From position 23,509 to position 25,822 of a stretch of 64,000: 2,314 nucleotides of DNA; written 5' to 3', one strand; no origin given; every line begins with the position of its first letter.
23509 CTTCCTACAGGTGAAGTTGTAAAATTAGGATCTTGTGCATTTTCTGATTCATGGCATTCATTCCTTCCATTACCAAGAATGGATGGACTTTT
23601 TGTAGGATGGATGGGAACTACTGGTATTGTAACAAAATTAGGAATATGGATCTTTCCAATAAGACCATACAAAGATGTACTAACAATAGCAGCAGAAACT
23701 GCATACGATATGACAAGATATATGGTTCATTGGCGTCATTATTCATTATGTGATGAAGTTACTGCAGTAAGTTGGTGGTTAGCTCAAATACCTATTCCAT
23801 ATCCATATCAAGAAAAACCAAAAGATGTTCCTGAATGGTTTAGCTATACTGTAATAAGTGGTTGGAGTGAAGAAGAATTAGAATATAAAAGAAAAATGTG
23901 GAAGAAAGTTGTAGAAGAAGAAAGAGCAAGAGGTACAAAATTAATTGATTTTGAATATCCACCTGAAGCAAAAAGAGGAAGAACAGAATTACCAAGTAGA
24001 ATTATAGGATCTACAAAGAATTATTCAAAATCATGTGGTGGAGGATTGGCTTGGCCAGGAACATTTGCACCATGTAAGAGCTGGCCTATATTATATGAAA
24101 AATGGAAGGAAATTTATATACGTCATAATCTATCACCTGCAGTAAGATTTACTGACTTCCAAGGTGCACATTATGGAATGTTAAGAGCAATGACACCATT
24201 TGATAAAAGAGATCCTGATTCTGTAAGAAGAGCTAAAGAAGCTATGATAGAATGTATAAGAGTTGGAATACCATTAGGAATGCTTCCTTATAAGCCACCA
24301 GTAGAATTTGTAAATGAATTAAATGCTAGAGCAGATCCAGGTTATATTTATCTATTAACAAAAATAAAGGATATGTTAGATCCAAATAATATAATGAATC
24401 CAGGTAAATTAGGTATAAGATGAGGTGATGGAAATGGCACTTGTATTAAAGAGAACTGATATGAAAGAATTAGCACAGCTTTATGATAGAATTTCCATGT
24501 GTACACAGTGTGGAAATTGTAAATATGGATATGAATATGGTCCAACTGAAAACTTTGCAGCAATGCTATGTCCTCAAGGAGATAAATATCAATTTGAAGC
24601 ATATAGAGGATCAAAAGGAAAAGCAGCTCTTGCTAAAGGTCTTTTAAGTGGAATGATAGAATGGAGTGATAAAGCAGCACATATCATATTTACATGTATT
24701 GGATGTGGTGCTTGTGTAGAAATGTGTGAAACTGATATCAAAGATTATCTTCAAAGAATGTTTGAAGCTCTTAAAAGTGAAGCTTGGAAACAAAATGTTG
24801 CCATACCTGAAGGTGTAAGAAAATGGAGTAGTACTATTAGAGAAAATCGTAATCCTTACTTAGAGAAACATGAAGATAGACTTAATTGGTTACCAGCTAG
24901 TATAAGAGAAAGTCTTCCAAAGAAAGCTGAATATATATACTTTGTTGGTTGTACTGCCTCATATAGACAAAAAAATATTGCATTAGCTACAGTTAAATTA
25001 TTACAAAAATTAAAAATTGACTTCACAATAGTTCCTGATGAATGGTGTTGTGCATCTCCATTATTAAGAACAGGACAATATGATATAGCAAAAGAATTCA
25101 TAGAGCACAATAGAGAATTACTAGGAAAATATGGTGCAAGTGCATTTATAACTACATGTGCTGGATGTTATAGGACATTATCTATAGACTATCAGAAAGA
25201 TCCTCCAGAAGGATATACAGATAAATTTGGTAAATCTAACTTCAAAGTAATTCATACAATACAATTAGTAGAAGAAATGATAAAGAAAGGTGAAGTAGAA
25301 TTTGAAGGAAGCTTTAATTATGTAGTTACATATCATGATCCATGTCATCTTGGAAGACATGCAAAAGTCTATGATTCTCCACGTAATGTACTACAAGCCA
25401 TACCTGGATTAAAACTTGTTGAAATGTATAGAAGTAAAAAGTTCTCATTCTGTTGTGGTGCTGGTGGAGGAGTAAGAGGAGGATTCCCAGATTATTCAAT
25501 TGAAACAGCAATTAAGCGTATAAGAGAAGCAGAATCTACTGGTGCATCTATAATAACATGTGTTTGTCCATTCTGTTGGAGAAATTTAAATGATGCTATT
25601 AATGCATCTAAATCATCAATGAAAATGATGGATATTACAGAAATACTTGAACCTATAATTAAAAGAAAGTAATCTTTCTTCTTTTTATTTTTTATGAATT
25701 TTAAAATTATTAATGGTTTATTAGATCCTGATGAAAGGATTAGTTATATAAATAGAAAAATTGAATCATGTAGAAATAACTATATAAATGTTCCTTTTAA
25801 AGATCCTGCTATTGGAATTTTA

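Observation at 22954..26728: Tight three-gene operon coupling a divergent FAD oxidase, a CCG-domain Fe-S protein and an arginase-fold metallohydrolase (copy B)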

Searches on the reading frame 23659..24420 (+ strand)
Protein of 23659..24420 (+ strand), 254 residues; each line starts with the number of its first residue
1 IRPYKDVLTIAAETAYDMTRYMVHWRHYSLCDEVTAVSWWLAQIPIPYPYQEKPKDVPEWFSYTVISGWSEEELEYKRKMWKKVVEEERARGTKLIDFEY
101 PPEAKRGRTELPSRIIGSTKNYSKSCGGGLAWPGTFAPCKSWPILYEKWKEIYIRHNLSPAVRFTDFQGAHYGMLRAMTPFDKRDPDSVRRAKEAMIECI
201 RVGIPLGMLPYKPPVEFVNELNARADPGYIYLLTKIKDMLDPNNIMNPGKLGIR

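Call 69: search_solved_structures(query=A3, max_evalue=10, show_alignments=5)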
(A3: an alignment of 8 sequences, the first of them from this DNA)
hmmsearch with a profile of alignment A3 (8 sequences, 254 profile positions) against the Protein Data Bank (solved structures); distinct sequences matched with E-value up to 10: 39.
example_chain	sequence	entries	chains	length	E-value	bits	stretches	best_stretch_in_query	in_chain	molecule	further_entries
1wve_A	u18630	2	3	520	3.5e-06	30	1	179-253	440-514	4-cresol dehydrogenase [hydroxylating] flavoprotein subunit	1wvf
1dii_A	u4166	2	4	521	3.5e-06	30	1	179-253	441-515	P-CRESOL METHYLHYDROXYLASE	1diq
8s7p_A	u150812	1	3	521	2.8e-05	27.1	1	178-253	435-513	Oxidoreductase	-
8s7t_A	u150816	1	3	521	2.8e-05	27.1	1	178-253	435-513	Oxidoreductase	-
8s7r_A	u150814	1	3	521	2.8e-05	27.1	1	178-253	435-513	Oxidoreductase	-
8s7w_A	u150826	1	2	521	2.8e-05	27.1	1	178-253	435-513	Oxidoreductase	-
8s7n_A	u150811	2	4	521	2.8e-05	27.1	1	178-253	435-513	Oxidoreductase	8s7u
8s7q_A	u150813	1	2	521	2.8e-05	27.1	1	178-253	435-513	Oxidoreductase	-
8s7s_A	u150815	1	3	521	2.8e-05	27.1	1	178-253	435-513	Oxidoreductase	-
7pbg_A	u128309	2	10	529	0.00013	24.9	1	143-253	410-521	FAD-binding oxidoreductase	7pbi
8bam_A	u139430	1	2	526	0.00059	22.8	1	181-253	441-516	Probable vanillyl-alcohol oxidase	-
8bap_A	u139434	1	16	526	0.00059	22.7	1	181-253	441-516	Probable vanillyl-alcohol oxidase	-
7ywv_A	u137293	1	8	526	0.0006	22.7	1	181-253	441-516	Probable vanillyl-alcohol oxidase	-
9h8p_A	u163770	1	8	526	0.00061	22.7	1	181-253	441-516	Probable vanillyl-alcohol oxidase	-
7ywu_A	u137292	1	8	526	0.00061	22.7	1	181-253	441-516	Probable vanillyl-alcohol oxidase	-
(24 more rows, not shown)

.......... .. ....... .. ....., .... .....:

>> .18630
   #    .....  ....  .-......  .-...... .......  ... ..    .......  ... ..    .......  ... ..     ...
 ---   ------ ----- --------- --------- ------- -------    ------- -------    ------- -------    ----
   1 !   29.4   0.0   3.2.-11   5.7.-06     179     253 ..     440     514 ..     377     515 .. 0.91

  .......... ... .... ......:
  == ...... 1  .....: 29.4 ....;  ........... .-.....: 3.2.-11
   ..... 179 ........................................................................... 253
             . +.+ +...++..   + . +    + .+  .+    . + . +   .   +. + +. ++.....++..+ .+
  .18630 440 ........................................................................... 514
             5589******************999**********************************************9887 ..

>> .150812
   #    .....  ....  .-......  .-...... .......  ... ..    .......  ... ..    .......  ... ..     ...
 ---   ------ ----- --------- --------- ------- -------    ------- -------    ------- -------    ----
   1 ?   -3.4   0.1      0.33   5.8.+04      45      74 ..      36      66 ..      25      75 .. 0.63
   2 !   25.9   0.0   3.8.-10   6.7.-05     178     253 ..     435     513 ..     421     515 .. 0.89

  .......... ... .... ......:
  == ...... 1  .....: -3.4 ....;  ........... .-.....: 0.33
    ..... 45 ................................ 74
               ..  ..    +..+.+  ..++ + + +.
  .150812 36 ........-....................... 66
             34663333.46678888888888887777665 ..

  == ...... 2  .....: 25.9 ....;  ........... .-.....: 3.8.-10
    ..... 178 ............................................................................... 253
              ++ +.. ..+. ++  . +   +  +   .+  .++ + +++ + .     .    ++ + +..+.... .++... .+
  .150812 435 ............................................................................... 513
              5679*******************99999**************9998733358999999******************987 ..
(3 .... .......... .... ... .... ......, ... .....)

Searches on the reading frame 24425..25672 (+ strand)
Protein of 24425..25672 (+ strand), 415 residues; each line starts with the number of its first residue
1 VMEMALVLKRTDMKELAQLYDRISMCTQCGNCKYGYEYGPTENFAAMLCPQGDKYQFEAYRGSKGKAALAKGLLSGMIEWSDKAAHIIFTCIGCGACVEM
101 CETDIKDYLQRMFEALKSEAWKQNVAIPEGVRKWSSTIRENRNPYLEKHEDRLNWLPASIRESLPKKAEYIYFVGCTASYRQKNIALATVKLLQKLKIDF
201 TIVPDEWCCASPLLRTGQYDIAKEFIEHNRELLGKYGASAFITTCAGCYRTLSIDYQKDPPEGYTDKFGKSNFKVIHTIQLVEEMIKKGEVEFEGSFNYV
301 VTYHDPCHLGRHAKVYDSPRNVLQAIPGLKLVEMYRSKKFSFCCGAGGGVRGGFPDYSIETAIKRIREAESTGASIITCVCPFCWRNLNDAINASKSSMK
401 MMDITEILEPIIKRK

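Call 3: search_protein_families(library=pfam, proteins=[window:24425-25672:+], max_evalue=0.01)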
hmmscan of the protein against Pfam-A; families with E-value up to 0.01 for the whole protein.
window:24425-25672:+ (415 aa): 6 families
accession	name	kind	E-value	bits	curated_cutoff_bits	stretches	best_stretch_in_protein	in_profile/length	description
PF02754.22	CCG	-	7.8e-35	119.3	20.6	2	301-388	1-84/85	Cysteine-rich domain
PF13183.11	Fer4_8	-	1.3e-06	29.3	27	1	23-105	2-68/68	4Fe-4S dicluster domain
PF13187.11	Fer4_9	-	2.2e-05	24.8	27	1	80-104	26-50/52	4Fe-4S dicluster domain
PF12838.12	Fer4_7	-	6.9e-05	23.7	27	1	90-105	1-16/52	4Fe-4S dicluster domain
PF00037.32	Fer4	-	0.00011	22.3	21.1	1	91-104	8-21/24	4Fe-4S binding domain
PF13534.11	Fer4_17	-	0.0039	18.1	22.2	0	86-105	41-60/61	4Fe-4S dicluster domain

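Call 4: search_protein_families(library=ncbifam, proteins=[window:24425-25672:+], max_evalue=0.01)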
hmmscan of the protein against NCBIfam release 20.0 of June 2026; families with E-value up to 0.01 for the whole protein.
window:24425-25672:+ (415 aa): 14 families
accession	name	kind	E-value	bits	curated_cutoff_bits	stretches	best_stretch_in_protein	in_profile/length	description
NF004898.0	PRK06259.1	equivalog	2.6e-65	220.9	385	1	86-409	183-485/488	fumarate reductase (CoM/CoB) subunit TfrB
NF045670.1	quin_L_LdhH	equivalog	5.2e-42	144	800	2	166-408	465-705/706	L-lactate dehydrogenase (quinone) large subunit LdhH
NF008369.0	PRK11168.1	equivalog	6.4e-22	78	278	1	165-388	164-380/401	anaerobic glycerol-3-phosphate dehydrogenase subunit C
NF045724.1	ferredox_TmcB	equivalog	2.6e-18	65.8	735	1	168-409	186-425/430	electron transfer complex ferredoxin TmcB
TIGR03288.1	CoB_CoM_SS_B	equivalog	3.4e-17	62.6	345.15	1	169-385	1-234/290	CoB--CoM heterodisulfide reductase subunit B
NF045663.1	diclust_near_Sec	equivalog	1e-16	60.3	530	1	81-388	345-618/759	pyridine nucleotide-disulfide oxidoreductase/dicluster-binding protein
NF045711.1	sulf_resp_HmcF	equivalog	2.7e-14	52.8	750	1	168-399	205-436/457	sulfate respiration complex iron-sulfur protein HmcF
TIGR03379.1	glycerol3P_GlpC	equivalog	1.2e-13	50.6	279.9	1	167-384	161-373/397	anaerobic glycerol-3-phosphate dehydrogenase subunit GlpC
NF045796.1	DsrK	equivalog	4.2e-12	45.4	400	1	138-351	166-375/453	sulfate reduction electron transfer complex DsrMKJOP subunit DsrK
NF008434.0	PRK11274.1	equivalog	1.8e-10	40.3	333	1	62-390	47-390/409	glycolate oxidase subunit GlcF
NF041780.1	hetero_SS_HdrB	equivalog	4.7e-05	22.8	450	0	298-387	167-250/304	ferredoxin:CoB-CoM heterodisulfide reductase subunit HdrB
NF007204.0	PRK09625.1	equivalog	0.0034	17.4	125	1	90-117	90-115/133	pyruvate flavodoxin oxidoreductase subunit delta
TIGR00402.1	napF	equivalog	0.0044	16.9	102.2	0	80-107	26-53/149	ferredoxin-type protein NapF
NF042987.1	OGOR_delta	exception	0.0075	16.4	125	0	88-111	30-53/89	2-oxoglutarate ferredoxin oxidoreductase subunit delta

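Call 28: search_solved_structures(query=window:24425-25672:+, max_evalue=0.01)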
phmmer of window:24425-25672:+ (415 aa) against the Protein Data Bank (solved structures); distinct sequences matched with E-value up to 0.01: 9.
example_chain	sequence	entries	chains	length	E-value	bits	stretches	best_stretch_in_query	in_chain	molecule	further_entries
9ojn_A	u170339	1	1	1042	2.5e-31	112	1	86-406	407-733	Iron-sulfur-binding reductase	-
5odc_B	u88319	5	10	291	4.5e-13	51.9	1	169-386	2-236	Heterodisulfide reductase, subunit B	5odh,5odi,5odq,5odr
9sfi_C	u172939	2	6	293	4.5e-12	48.6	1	169-386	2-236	H(2)/formate:CoB-CoM heterodisulfide,ferredoxin reductase subunit B2 | Heterodisulfide reductase subunit B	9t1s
8rvv_B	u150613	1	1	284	6.6e-12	48.1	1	169-386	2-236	H(2):CoB-CoM heterodisulfide,ferredoxin reductase subunit B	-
8rvu_b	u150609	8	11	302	8.4e-12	47.7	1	169-386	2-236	H(2):CoB-CoM heterodisulfide,ferredoxin reductase subunit B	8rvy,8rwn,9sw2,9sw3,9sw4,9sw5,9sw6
7bkb_B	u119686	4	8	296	1.9e-10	43.3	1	324-387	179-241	CoB--CoM heterodisulfide reductase subunit B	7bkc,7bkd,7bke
8jjr_c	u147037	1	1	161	0.0044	19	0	80-120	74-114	PsaC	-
8jze_c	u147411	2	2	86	0.0052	18.8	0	84-120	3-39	Photosystem I PsaC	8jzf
8jw0_c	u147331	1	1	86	0.0085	18.1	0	84-119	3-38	Photosystem I PsaC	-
